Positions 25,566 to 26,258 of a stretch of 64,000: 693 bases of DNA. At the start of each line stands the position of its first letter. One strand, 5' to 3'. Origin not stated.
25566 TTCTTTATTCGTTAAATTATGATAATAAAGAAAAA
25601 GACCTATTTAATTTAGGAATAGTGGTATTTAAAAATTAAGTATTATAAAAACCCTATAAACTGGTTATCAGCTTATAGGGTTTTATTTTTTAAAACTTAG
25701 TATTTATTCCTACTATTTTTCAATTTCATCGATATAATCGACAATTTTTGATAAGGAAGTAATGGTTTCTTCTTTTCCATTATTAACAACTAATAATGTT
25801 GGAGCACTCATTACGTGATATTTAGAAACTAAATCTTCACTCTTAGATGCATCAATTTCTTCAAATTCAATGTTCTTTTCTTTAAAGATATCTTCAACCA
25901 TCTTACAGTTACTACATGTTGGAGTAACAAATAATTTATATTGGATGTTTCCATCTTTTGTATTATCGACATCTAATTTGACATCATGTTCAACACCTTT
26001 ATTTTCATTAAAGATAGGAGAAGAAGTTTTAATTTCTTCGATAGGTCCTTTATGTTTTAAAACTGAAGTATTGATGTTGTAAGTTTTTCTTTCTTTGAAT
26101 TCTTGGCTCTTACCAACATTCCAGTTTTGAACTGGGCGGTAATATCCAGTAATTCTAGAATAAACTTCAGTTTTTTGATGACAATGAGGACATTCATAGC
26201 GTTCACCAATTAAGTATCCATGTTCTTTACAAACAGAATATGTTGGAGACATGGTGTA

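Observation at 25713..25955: Class III ribonucleotide reductase NrdD with a fused C-terminal glutaredoxin/NrdH-like CxxC domain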

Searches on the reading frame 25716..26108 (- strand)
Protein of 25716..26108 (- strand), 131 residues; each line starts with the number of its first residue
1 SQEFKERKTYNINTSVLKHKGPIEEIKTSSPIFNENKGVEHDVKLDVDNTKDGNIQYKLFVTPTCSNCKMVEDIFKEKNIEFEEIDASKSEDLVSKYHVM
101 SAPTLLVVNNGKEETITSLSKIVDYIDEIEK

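Call 3: search_protein_families(library=pfam, proteins=[window:25716-26108:-], max_evalue=1)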
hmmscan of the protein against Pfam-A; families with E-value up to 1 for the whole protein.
window:25716-26108:- (131 aa): 10 families
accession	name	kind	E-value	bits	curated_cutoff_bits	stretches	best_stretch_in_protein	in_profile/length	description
PF00085.26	Thioredoxin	-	3.1e-08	34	23.5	1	60-115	25-86/103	Thioredoxin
PF00462.30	Glutaredoxin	-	3.7e-08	33.9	22.9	1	59-103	3-51/60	Glutaredoxin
PF13192.12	Thioredoxin_3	-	2.4e-07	31.1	24.8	1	58-112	4-58/76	Thioredoxin domain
PF05768.20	Glrx-like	-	0.00061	20.5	26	1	59-114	4-62/77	Glutaredoxin-like domain (DUF836)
PF13417.12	GST_N_3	-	0.00096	19.9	22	1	59-129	1-70/75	Glutathione S-transferase, N-terminal domain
PF13098.12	Thioredoxin_2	-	0.017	15.9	27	1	59-114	11-86/104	Thioredoxin-like domain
PF13905.12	Thioredoxin_8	-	0.029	15.1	27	1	70-112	49-92/94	Thioredoxin-like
PF04756.19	OST3_OST6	-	0.044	13.6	27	1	76-117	70-110/294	OST3 / OST6 family, transporter family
PF07449.17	HyaE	-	0.1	13.1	22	1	86-125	68-105/108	Hydrogenase-1 expression protein HyaE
PF13409.12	GST_N_2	-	0.16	13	25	1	64-128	1-69/70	Glutathione S-transferase, N-terminal domain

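Call 4: search_protein_families(library=ncbifam, proteins=[window:25716-26108:-], max_evalue=1)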
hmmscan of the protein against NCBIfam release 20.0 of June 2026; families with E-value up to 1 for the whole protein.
window:25716-26108:- (131 aa): 24 families
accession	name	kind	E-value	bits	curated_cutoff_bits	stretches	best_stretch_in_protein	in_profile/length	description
TIGR02196.1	GlrX_YruB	hypoth_equivalog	3.4e-09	37.1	88.55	1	58-108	3-57/74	glutaredoxin-like protein, YruB-family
TIGR01068.1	thioredoxin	equivalog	1.3e-08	35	96.8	1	61-115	22-82/101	thioredoxin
TIGR02187.2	PDO_seleno_TRX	equivalog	4.4e-07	29.5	185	1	35-117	111-197/209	protein disulfide oxidoreductase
TIGR02194.1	GlrX_NrdH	subfamily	6.4e-06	26.3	85.75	1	59-102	3-46/72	glutaredoxin-like protein NrdH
NF041211.1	gluta_UXX_star_2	equivalog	1e-05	25.4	100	1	60-97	4-41/71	UXX-star (seleno)protein family 2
NF041212.1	Uxx_star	subfamily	1.7e-05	25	66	1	59-100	3-44/70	Uxx-star family glutaredoxin-like (seleno)protein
TIGR01126.1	pdi_dom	equivalog_domain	2e-05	24.8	107.2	1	59-115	20-85/105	protein disulfide-isomerase domain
TIGR03143.1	AhpF_homolog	hypoth_equivalog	0.00016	20.4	687.65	1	39-114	463-538/555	putative alkyl hydroperoxide reductase F subunit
TIGR00411.1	redox_disulf_1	equivalog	0.00035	20.6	92.75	1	56-112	2-62/82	MJ0307 family thioredoxin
TIGR01130.1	ER_PDI_fam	subfamily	0.00036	20.2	344.25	1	75-113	47-87/476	protein disulfide-isomerase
NF002459.0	PRK01655.1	subfamily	0.00052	20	123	1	58-126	3-67/132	transcriptional regulator Spx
NF008229.0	PRK10996.1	equivalog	0.0006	19.5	125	1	60-113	59-118/141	thioredoxin TrxC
NF040494.1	nitrored_ArsF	subfamily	0.00063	20.1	60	1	72-123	31-86/106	nitrophenyl compound nitroreductase subunit ArsF family protein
NF047697.1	ThioredTrxAClost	equivalog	0.0021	18.2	140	1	62-114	26-84/105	thioredoxin TrxA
TIGR02181.1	GRX_bact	equivalog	0.0042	17.3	90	1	59-96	3-40/80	glutaredoxin 3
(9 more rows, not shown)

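Call 26: search_protein_representatives(protein=window:25716-26069:-)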
Query: 118 residues. Proteins with E-value up to 0.001 (for the whole library): 451; up to 1e-10: 7; up to 1e-30: 0. The best 150 are listed.
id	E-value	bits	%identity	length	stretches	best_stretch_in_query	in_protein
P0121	4.0e-15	72.3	47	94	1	39-113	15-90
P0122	1.1e-14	70.9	30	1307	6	39-105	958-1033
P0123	3.3e-14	69.4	30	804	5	31-100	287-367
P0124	1.4e-11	60.9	39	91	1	40-116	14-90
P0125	4.1e-11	59.4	42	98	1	42-113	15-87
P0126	5.3e-11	59.0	29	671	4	39-98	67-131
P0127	9.2e-11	58.3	29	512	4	34-100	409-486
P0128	1.1e-10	58.0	41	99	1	44-114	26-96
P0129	1.6e-10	57.5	39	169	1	2-109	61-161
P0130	1.8e-10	57.3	37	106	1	37-114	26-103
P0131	3.2e-10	56.5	38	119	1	35-116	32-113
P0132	3.4e-10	56.4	47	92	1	46-115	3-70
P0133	5.5e-10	55.8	46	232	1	44-115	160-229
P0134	7.0e-10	55.4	26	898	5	37-113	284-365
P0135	1.1e-09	54.8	46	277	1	45-115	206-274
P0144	3.9e-09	53.0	43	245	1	46-115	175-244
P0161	2.2e-08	50.6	38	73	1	46-111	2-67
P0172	6.4e-08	49.1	42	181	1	42-110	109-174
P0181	1.3e-07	48.1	43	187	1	38-114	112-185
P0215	7.8e-07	45.6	35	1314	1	27-118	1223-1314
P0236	1.9e-06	44.4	36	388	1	42-115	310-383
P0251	3.5e-06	43.5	41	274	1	45-115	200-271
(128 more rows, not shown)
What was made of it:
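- Tried and rejected: The exhaustive phmmer search gave many proteins of 75-140 aa (call 26).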

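Call 42: search_protein_families(library=pfam, proteins=[P0215, P0133, P0135, P0144, P0251, P0236, P0129, P0121, P0181, P0172], max_evalue=0.001)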
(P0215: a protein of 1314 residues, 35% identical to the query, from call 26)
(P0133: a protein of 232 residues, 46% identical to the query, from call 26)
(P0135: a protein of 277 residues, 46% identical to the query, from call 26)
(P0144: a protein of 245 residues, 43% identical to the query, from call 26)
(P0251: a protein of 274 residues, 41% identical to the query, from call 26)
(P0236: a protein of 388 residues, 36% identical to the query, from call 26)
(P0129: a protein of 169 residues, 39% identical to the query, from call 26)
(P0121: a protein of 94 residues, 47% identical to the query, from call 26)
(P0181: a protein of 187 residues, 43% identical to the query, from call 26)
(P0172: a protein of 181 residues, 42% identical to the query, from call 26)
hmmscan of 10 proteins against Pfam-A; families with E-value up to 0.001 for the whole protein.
P0215 (1314 aa): 6 families
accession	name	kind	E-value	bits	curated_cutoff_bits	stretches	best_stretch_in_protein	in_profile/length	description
PF13597.11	NRDD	-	2.2e-165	551.9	26.2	3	423-696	153-420/562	Anaerobic ribonucleoside-triphosphate reductase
PF03477.21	ATP-cone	-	2.7e-20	73.1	25.8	1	3-92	2-87/88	ATP cone domain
PF14890.11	Intein_splicing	-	6.7e-16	58.9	35.8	1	713-1044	11-155/155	Intein splicing domain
PF13392.12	HNH_3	-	2.3e-08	34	24.8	1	836-877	4-45/46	HNH endonuclease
PF07460.16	NUMOD3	-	2.2e-05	24.7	20.4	1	893-913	17-37/37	NUMOD3 motif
PF00462.30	Glutaredoxin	-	3e-05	24.6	22.9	1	1241-1290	2-55/60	Glutaredoxin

P0133 (232 aa): 4 families
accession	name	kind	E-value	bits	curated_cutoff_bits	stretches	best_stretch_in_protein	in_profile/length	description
PF13597.11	NRDD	-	3.4e-15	56.2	26.2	1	72-115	518-562/562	Anaerobic ribonucleoside-triphosphate reductase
PF02550.21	AcetylCoA_hydro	-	9.3e-07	29.5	24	1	3-65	1-65/198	Acetyl-CoA hydrolase/transferase N-terminal domain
PF00462.30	Glutaredoxin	-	2e-06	28.3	22.9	1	162-197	3-40/60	Glutaredoxin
PF00085.26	Thioredoxin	-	1.2e-05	25.6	23.5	1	162-222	24-92/103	Thioredoxin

P0135 (277 aa): 3 families
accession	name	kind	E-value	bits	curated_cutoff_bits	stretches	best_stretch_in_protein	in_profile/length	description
PF01808.24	AICARFT_IMPCHas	-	8.6e-31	108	25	1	7-141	180-311/311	AICARFT/IMPCHase bienzyme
PF00462.30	Glutaredoxin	-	3.9e-06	27.4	22.9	1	207-242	3-40/60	Glutaredoxin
PF00085.26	Thioredoxin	-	1.8e-05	25.1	23.5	1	207-267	24-92/103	Thioredoxin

P0144 (245 aa): 5 families
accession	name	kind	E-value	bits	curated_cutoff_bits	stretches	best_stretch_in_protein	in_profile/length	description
PF13597.11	NRDD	-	1.4e-48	166.4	26.2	1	3-143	429-562/562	Anaerobic ribonucleoside-triphosphate reductase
PF00462.30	Glutaredoxin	-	1.8e-07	31.7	22.9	1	174-222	2-54/60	Glutaredoxin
PF13192.12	Thioredoxin_3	-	3.5e-06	27.4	24.8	1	178-223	7-55/76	Thioredoxin domain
PF13417.12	GST_N_3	-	7.8e-06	26.6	22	1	175-244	1-69/75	Glutathione S-transferase, N-terminal domain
PF00085.26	Thioredoxin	-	0.00012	22.5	23.5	1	176-229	25-84/103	Thioredoxin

P0251 (274 aa): 2 families
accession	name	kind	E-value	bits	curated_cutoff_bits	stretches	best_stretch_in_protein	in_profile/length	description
PF00462.30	Glutaredoxin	-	5.8e-06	26.9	22.9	1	201-239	3-41/60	Glutaredoxin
PF00085.26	Thioredoxin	-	6.8e-06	26.5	23.5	1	202-265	25-94/103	Thioredoxin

P0236 (388 aa): 5 families
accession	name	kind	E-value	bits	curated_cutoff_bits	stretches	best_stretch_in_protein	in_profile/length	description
PF13597.11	NRDD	-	5.6e-91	306.3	26.2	1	1-272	286-562/562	Anaerobic ribonucleoside-triphosphate reductase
PF00462.30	Glutaredoxin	-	5.8e-08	33.3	22.9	1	314-362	3-55/60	Glutaredoxin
PF13192.12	Thioredoxin_3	-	7.7e-06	26.3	24.8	1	317-362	7-55/76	Thioredoxin domain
PF00085.26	Thioredoxin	-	0.00016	22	23.5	1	314-372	24-89/103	Thioredoxin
PF13417.12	GST_N_3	-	0.00071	20.3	22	0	314-384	1-70/75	Glutathione S-transferase, N-terminal domain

P0129 (169 aa): 5 families
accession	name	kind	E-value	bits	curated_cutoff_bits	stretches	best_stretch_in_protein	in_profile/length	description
PF00462.30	Glutaredoxin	-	4.2e-06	27.3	22.9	1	97-145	2-54/60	Glutaredoxin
PF07517.20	SecA_DEAD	-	5.2e-06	26.4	24.6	1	12-57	7-52/290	SecA DEAD-like domain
PF13192.12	Thioredoxin_3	-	4.7e-05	23.8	24.8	1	102-149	8-57/76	Thioredoxin domain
PF00085.26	Thioredoxin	-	0.0003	21.2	23.5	1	94-154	20-87/103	Thioredoxin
PF13098.12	Thioredoxin_2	-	0.00036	21.3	27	0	125-158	59-94/104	Thioredoxin-like domain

P0121 (94 aa): 4 families
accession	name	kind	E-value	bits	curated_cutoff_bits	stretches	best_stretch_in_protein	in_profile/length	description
PF00462.30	Glutaredoxin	-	5.2e-09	36.6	22.9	1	21-71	2-56/60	Glutaredoxin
PF00085.26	Thioredoxin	-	8.7e-07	29.3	23.5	1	20-83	22-92/103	Thioredoxin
PF13192.12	Thioredoxin_3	-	2.3e-06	28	24.8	1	25-70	7-55/76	Thioredoxin domain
PF13098.12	Thioredoxin_2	-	0.00028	21.6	27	0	20-67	9-78/104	Thioredoxin-like domain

P0181 (187 aa): 6 families
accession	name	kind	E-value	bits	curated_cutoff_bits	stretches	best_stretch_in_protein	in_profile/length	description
PF13597.11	NRDD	-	9.8e-16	57.9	26.2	1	42-86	517-562/562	Anaerobic ribonucleoside-triphosphate reductase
PF00462.30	Glutaredoxin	-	1.1e-07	32.3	22.9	1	119-165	3-55/60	Glutaredoxin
PF12760.12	Zn_ribbon_IS1595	-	0.00019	21.8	25.4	0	44-61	16-32/46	Transposase zinc-ribbon domain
PF13098.12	Thioredoxin_2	-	0.00024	21.8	27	0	95-183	40-103/104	Thioredoxin-like domain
PF05768.20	Glrx-like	-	0.00037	21.2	26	1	119-184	4-76/77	Glutaredoxin-like domain (DUF836)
PF07282.18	Cas12f1-like_TNB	-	0.00075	20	26.3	0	15-56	23-50/60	Cas12f1-like, TNB domain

P0172 (181 aa): 7 families
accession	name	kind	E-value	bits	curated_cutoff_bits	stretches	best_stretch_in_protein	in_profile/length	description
PF13597.11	NRDD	-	1.3e-15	57.6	26.2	1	1-75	488-562/562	Anaerobic ribonucleoside-triphosphate reductase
PF00462.30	Glutaredoxin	-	4e-08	33.8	22.9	1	112-151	2-41/60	Glutaredoxin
PF13417.12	GST_N_3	-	1.2e-05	26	22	1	113-177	1-67/75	Glutathione S-transferase, N-terminal domain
PF13192.12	Thioredoxin_3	-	1.2e-05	25.6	24.8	1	116-169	7-63/76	Thioredoxin domain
PF00085.26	Thioredoxin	-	0.0003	21.2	23.5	1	113-169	24-90/103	Thioredoxin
PF05768.20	Glrx-like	-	0.00038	21.2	26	1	112-170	3-60/77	Glutaredoxin-like domain (DUF836)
PF13098.12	Thioredoxin_2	-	0.00042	21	27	0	112-176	10-100/104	Thioredoxin-like domain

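Call 45: find_homologous_proteins(query=P0161, max_evalue=0.00001)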
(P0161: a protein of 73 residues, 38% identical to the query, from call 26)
Query P0161 (73 aa): 14 proteins with E <= 0.00001 among 15 candidates.
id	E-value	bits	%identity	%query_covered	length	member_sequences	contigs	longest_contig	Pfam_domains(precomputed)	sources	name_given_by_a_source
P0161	2.8e-40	152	100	100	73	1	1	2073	PF00462.31,PF00085.27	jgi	jgi:ribonucleoside-triphosphate reductase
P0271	4.7e-34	132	86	100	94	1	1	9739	PF00462.31,PF00085.27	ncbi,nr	ncbi:MAG: thioredoxin domain-containing protein, partial [Sphaerochaetaceae bacterium]|nr:thioredoxi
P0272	2.7e-25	105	73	100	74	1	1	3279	PF00462.31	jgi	-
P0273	3.3e-16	76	56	97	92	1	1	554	PF00462.31,PF00085.27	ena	-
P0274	8.9e-16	75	56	96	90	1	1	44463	PF00462.31,PF13192.13,PF00085.27,PF05768.21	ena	-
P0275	3.2e-15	73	55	100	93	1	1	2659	PF00462.31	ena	-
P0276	6.2e-15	72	54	96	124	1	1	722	PF00462.31,PF00085.27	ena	-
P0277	1.4e-14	71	59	95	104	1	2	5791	PF00462.31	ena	-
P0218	2.1e-14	70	54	97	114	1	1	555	-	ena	-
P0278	2.4e-14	70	54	93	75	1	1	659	PF00462.31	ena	-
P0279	2.8e-13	67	51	95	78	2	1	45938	PF00462.31,PF00085.27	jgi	jgi:glutaredoxin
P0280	4.0e-13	66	53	100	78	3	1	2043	PF00462.31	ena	-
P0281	1.6e-12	64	49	100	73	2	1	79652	PF00462.31,PF00085.27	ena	-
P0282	6.7e-12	63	54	96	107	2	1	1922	PF00462.31,PF13192.13,PF00085.27,PF05768.21,PF13417.13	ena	-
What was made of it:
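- Some database entries do show the redoxin as a separate small protein (calls 26, 45).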

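Call 46: find_encoding_contigs(protein=P0281, flank=6000, max_places=3)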
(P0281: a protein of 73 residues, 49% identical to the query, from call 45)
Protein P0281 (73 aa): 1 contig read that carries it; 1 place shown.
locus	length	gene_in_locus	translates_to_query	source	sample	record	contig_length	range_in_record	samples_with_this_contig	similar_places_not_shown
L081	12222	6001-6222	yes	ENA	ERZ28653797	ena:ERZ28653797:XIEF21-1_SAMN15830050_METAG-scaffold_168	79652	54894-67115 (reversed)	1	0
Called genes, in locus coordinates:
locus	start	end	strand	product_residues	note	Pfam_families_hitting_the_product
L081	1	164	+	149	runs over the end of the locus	PF22769:DCD (weak), PF00692:dUTPase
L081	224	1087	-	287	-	PF02645:DegV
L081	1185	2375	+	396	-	PF00515:TPR_1 (faint), PF13424:TPR_12 (weak), PF25062:ARM_TT21_N (faint), PF07719:TPR_2 (faint), PF12895:ANAPC3 (faint), PF14559:TPR_19 (weak), PF13424:TPR_12 (weak), PF13432:TPR_16 (weak), +9 more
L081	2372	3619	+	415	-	PF13167:GTP-bdg_N, PF16360:GTP-bdg_M, PF03193:RsgA_GTPase (faint), PF00009:GTP_EFTU (faint), PF00350:Dynamin_N (faint), PF01926:MMR_HSR1, PF02421:FeoB_N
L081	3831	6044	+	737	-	-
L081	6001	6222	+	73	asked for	PF00085:Thioredoxin (weak), PF00462:Glutaredoxin (weak)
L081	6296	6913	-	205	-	-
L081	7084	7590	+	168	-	PF00186:DHFR_1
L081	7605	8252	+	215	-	PF13189:Cytidylate_kin2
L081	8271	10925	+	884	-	PF08757:CotH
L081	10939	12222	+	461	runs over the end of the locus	-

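Call 47: find_encoding_contigs(protein=P0279, flank=6000, max_places=3)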
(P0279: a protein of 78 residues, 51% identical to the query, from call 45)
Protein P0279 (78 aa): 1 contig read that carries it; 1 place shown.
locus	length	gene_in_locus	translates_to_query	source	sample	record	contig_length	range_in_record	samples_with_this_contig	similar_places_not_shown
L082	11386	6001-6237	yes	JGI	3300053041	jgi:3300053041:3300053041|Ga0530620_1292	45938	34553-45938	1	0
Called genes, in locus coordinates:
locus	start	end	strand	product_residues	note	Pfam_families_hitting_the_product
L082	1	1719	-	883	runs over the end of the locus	PF02739:5_3_exonuc_N, PF01367:5_3_exonuc, PF00476:DNA_pol_A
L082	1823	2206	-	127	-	-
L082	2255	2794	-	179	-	PF01569:PAP2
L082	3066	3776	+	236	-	PF13353:Fer4_12, PF04055:Radical_SAM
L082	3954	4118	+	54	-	PF03477:ATP-cone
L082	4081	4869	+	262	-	PF13597:NRDD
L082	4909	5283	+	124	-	PF13597:NRDD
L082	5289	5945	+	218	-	PF13597:NRDD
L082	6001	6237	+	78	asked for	PF00085:Thioredoxin (weak), PF00462:Glutaredoxin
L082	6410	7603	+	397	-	PF00155:Aminotran_1_2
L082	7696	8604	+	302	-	PF00890:FAD_binding_2, PF01134:GIDA (weak), PF01266:DAO, PF03486:HI0933_like (weak), PF07992:Pyr_redox_2, PF12831:FAD_oxidored, PF13450:NAD_binding_8, PF13738:Pyr_redox_3, +3 more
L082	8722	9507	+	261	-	PF00702:Hydrolase, PF13419:HAD_2, PF13242:Hydrolase_like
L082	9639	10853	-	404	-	PF07690:MFS_1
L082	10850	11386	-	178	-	?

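Call 48: find_encoding_contigs(protein=P0274, flank=6000, max_places=3)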
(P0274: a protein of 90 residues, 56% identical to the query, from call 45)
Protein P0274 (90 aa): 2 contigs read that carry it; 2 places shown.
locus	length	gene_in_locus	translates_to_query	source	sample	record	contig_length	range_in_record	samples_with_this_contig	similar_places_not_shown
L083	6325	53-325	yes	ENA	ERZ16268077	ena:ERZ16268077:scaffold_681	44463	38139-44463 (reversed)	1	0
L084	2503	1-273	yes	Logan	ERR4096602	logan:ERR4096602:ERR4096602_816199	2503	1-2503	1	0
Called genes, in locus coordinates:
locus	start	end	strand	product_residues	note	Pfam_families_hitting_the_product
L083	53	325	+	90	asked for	PF00085:Thioredoxin (weak), PF13192:Thioredoxin_3 (faint), PF05768:Glrx-like (weak), PF00462:Glutaredoxin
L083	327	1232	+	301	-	PF00890:FAD_binding_2, PF01134:GIDA (faint), PF01266:DAO (weak), PF07992:Pyr_redox_2, PF12831:FAD_oxidored, PF13450:NAD_binding_8 (weak), PF13738:Pyr_redox_3, PF00070:Pyr_redox, +1 more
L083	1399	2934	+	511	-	PF01381:HTH_3, PF12844:HTH_19 (faint), PF13560:HTH_31 (weak), PF07247:AATase (faint)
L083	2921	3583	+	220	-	PF19845:DUF6320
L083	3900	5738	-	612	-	PF02733:Dak1, PF02734:Dak2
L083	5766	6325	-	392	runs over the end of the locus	PF00465:Fe-ADH, PF13685:Fe-ADH_2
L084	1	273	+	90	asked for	PF00085:Thioredoxin (weak), PF13192:Thioredoxin_3 (faint), PF05768:Glrx-like (weak), PF00462:Glutaredoxin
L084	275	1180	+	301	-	PF00890:FAD_binding_2, PF01134:GIDA (faint), PF01266:DAO (weak), PF07992:Pyr_redox_2, PF12831:FAD_oxidored, PF13450:NAD_binding_8 (weak), PF13738:Pyr_redox_3, PF00070:Pyr_redox, +1 more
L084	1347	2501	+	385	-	?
